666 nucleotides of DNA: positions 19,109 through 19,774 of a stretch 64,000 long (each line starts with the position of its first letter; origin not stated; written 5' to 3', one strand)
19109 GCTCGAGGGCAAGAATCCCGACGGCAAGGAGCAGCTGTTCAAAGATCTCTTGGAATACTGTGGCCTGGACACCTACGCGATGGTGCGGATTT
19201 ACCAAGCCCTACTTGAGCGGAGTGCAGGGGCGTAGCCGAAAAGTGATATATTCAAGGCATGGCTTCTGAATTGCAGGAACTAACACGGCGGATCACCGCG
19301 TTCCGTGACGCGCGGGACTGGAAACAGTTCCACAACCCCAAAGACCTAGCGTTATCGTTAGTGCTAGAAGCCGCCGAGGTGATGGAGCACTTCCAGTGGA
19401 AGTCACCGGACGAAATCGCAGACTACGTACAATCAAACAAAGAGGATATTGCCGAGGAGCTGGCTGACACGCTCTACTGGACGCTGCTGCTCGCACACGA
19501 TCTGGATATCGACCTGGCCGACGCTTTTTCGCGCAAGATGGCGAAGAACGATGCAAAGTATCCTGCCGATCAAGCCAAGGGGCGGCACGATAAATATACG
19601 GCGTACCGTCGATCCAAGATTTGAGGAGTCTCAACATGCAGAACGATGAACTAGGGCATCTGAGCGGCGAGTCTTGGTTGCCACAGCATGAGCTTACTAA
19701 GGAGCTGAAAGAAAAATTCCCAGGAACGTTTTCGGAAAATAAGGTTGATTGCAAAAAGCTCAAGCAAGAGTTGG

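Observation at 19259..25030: About 5.8 kb low-GC island carrying a complete Type III R-M system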

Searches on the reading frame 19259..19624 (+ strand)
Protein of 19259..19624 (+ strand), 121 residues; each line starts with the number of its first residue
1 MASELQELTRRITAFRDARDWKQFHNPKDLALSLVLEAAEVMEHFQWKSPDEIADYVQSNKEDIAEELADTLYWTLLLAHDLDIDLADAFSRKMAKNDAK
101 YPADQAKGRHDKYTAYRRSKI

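Call 6: search_protein_families(library=pfam, proteins=[window:19259-19624:+], max_evalue=0.01)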
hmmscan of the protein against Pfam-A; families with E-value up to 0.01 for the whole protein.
window:19259-19624:+ (121 aa): 4 families
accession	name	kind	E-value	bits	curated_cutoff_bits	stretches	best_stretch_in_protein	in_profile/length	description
PF12643.12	MazG-like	-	8.7e-16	58.4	27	1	33-114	2-83/85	MazG-like family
PF03819.22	MazG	-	1.5e-07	32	22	1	51-102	15-71/74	MazG nucleotide pyrophosphohydrolase domain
PF01503.22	PRA-PH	-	2.6e-05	25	21.3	1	57-90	46-79/86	Phosphoribosyl-ATP pyrophosphohydrolase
PF08761.16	dUTPase_2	-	0.0028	18.4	22.9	1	26-95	27-95/162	dUTPase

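Call 7: search_protein_families(library=padloc, proteins=[window:19259-19624:+], max_evalue=0.01)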
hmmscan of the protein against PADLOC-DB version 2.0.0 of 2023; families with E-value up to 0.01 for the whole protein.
window:19259-19624:+ (121 aa): 0 families

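Call 15: search_protein_families(library=ncbifam, proteins=[window:19259-19624:+], max_evalue=0.01)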
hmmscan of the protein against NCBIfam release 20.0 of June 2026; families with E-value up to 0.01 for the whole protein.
window:19259-19624:+ (121 aa): 2 families
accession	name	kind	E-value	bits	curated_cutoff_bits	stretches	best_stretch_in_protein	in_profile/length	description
TIGR03188.1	histidine_hisI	equivalog_domain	0.00021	21.5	42.7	1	55-89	46-80/84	phosphoribosyl-ATP diphosphatase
NF001613.0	PRK00400.1-5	equivalog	0.0049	16.9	120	0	52-91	48-87/107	phosphoribosyl-ATP diphosphatase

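Call 62: find_homologous_proteins(query=window:19259-19624:+, max_evalue=1e-10)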
Query window:19259-19624:+ (121 aa): 7972 proteins with E <= 1e-10 among 8000 candidates; the best 120 are listed.
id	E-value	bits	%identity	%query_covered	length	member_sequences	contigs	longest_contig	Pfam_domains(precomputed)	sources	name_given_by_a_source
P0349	3.6e-73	261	100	100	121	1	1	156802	PF03819.23,PF12643.13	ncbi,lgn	-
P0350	8.9e-59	215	83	96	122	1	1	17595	PF12643.13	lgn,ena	-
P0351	4.6e-52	193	70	95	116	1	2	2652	PF03819.23,PF12643.13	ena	-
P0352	6.7e-51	189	73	93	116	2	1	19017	PF03819.23,PF12643.13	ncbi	-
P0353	3.1e-50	187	72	93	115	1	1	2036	PF03819.23,PF12643.13,PF01503.23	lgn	-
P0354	8.6e-50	186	69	96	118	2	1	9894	PF12643.13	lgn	-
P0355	1.2e-49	185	71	94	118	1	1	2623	PF03819.23,PF12643.13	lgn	-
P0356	1.8e-49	185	72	93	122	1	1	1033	PF03819.23,PF12643.13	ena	-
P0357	3.4e-49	184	74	93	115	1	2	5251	PF03819.23,PF12643.13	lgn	-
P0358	6.2e-49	183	68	96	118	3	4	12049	PF12643.13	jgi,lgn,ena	jgi:NTP pyrophosphatase (non-canonical NTP hydrolase)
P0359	6.3e-49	183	72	93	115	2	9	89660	PF03819.23,PF12643.13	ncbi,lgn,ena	-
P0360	1.2e-48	182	71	93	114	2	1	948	PF03819.23,PF12643.13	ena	-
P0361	1.7e-48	182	71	93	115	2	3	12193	PF03819.23,PF12643.13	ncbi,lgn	-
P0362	2.4e-48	181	67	93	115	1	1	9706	PF03819.23,PF12643.13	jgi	-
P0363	2.6e-48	181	68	94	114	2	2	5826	PF12643.13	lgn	-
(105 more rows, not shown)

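Call 63: find_encoding_contigs(protein=P0350, flank=10000, max_places=3)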
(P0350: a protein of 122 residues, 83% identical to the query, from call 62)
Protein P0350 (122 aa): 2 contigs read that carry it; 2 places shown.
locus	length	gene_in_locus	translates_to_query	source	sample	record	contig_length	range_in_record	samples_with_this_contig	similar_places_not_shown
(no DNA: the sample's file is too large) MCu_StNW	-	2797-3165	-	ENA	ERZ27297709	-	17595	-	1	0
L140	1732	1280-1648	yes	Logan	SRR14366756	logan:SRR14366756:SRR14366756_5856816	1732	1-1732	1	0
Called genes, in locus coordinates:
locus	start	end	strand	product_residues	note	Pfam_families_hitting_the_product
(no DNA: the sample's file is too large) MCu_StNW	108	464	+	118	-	PF18917:LiaI-LiaF-like_TM1, PF22570:LiaF-TM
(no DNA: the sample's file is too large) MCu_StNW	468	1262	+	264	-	PF23441:SDR (weak), PF00106:adh_short, PF08659:KR, PF13561:adh_short_C2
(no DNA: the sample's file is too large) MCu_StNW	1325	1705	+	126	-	-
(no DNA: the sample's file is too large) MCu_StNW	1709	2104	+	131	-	-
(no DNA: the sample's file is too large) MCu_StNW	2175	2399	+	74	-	PF04255:DUF433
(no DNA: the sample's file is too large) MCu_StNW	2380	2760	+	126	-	PF18480:DUF5615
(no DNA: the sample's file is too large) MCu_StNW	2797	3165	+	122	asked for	PF12643:MazG-like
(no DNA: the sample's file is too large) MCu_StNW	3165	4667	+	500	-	PF12161:HsdM_N, PF02384:N6_Mtase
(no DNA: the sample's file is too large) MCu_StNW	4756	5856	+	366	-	PF13784:Fic_N, PF02661:Fic, PF21248:SoFic-like_C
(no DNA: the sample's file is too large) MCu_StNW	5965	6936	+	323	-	-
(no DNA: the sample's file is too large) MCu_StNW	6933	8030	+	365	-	PF01420:Methylase_S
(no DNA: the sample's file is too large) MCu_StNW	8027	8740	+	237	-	-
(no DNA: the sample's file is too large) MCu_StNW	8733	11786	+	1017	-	PF04313:HSDR_N, PF00270:DEAD (weak), PF04851:ResIII, PF18766:SWI2_SNF2, PF22679:T1R_D3-like, PF11867:T1RH-like_C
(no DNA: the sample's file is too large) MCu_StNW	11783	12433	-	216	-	-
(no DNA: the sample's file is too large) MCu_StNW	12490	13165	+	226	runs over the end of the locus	PF03807:F420_oxidored, PF07991:KARI_N (weak)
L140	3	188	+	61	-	?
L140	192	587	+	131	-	-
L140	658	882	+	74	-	PF04255:DUF433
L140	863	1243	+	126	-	PF18480:DUF5615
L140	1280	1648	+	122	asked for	PF12643:MazG-like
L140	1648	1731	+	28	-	?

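Call 64: find_encoding_contigs(protein=P0352, flank=10000, max_places=3)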
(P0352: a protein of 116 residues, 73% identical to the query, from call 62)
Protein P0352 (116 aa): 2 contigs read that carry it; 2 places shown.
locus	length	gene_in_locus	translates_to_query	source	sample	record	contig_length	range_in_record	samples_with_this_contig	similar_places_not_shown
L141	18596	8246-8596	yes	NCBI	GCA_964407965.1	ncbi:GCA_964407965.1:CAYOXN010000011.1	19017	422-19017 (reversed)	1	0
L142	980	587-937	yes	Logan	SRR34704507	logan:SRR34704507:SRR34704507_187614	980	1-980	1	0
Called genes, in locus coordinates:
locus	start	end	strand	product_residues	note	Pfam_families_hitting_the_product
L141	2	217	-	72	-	?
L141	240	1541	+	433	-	-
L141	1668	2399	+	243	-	PF00702:Hydrolase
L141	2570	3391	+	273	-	-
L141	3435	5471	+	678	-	PF13185:GAF_2 (weak), PF13426:PAS_9, PF00989:PAS, PF13188:PAS_8, PF08448:PAS_4, PF13426:PAS_9, PF00512:HisKA, PF02518:HATPase_c, +3 more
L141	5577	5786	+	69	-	-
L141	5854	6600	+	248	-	PF01509:TruB_N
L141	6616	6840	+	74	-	-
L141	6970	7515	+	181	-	PF02834:LigT_PEase (weak)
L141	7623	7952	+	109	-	-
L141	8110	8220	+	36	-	-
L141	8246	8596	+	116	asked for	PF03819:MazG, PF12643:MazG-like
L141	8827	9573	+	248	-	PF00702:Hydrolase, PF08282:Hydrolase_3 (faint), PF12710:HAD, PF13419:HAD_2 (faint)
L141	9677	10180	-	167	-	-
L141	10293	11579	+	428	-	PF12679:ABC2_membrane_2, PF12698:ABC2_membrane_3, PF01061:ABC2_membrane (weak)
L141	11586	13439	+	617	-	PF00122:E1-E2_ATPase, PF00702:Hydrolase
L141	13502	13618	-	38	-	-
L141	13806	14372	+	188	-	PF00254:FKBP_C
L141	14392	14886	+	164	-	-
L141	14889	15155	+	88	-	-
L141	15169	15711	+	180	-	PF04173:DoxD (faint), PF07681:DoxX (weak)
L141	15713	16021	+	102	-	PF01035:DNA_binding_1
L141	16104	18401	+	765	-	PF00083:Sugar_tr (faint), PF05977:MFS_3, PF07690:MFS_1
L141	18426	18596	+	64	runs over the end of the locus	-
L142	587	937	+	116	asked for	PF03819:MazG, PF12643:MazG-like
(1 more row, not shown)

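Call 67: search_protein_families(library=pfam, proteins=[L140:192-587:+, L140:658-882:+, L140:863-1243:+], max_evalue=0.01)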
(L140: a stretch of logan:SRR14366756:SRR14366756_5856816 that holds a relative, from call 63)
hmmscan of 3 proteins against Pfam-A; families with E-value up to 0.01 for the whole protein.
L140:192-587:+ (131 aa): 0 families

L140:658-882:+ (74 aa): 1 family
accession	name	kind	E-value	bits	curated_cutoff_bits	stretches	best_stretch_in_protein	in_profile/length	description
PF04255.20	DUF433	-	1.7e-12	47.4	23.6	1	4-57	1-55/56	Protein of unknown function (DUF433)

L140:863-1243:+ (126 aa): 2 families
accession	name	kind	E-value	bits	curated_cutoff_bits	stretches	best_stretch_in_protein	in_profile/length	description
PF18480.7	DUF5615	-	4e-10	40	23.8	1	10-116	3-106/110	Domain of unknown function (DUF5615)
PF18478.7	PIN_10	-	0.00012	22.5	26.2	1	9-85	2-82/84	PIN like domain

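Call 70: find_encoding_contigs(protein=P0359, flank=5000, max_places=4)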
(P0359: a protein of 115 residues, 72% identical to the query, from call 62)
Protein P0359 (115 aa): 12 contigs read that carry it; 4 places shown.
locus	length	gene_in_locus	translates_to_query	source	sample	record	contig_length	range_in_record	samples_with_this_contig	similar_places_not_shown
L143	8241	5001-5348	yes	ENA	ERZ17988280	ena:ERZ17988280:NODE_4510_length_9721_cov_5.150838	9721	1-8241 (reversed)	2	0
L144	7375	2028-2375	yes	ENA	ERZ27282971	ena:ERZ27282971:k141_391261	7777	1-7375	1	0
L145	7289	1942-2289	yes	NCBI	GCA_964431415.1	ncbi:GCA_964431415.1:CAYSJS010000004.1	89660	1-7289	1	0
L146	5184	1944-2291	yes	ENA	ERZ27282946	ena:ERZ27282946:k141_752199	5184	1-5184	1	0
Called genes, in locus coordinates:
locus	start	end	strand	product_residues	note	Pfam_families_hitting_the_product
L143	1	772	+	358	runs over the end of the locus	PF07690:MFS_1, PF12832:MFS_1_like (weak)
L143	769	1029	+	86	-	PF09860:DUF2087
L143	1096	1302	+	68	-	PF13560:HTH_31, PF12844:HTH_19, PF01381:HTH_3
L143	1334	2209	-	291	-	PF00892:EamA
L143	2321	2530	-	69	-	-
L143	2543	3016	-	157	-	PF13091:PLDc_2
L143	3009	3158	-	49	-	-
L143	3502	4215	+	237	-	-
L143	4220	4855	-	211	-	-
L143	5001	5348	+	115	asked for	PF03819:MazG (faint), PF12643:MazG-like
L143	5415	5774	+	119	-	-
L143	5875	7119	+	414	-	-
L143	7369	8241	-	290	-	?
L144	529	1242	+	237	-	-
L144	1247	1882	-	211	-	-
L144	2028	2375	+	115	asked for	PF03819:MazG (faint), PF12643:MazG-like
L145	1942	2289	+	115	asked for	PF03819:MazG (faint), PF12643:MazG-like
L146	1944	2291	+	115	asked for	PF03819:MazG (faint), PF12643:MazG-like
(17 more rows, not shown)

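Call 71: find_encoding_contigs(protein=P0354, flank=5000, max_places=3)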
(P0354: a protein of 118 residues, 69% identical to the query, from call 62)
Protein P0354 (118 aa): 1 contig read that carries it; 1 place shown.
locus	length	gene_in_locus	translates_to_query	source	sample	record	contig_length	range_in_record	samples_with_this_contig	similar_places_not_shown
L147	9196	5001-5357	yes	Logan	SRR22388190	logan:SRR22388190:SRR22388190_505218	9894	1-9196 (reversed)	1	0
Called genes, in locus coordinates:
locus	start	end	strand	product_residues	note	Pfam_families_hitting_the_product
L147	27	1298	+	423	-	PF20030:bpMoxR, PF07728:AAA_5, PF17868:AAA_lid_8 (weak)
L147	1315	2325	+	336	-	PF05762:VWA_CoxE (weak), PF00092:VWA (weak), PF13519:VWA_2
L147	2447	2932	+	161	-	-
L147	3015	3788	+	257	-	-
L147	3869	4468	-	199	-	-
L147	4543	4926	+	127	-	PF13328:HD_4 (faint)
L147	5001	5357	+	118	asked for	PF12643:MazG-like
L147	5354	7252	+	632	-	PF09848:SLFN-g3_helicase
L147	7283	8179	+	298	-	PF00089:Trypsin, PF13365:Trypsin_2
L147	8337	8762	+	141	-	PF05168:HEPN (weak)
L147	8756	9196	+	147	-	?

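Call 77: search_protein_families(library=phrogs, proteins=[window:19259-19624:+], max_evalue=0.01)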
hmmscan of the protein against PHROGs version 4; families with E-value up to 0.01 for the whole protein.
window:19259-19624:+ (121 aa): 4 families
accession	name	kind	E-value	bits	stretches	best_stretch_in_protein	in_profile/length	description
phrog_3301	-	other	1.7e-17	64.8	1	1-103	46-163/169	pyrophosphatase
phrog_715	-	other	0.0021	19.4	1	4-91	5-95/123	MazG-like pyrophosphatase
phrog_9147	-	unknown function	0.0072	17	1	22-101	16-95/204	-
phrog_20165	-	unknown function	0.0088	17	0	18-60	27-69/78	-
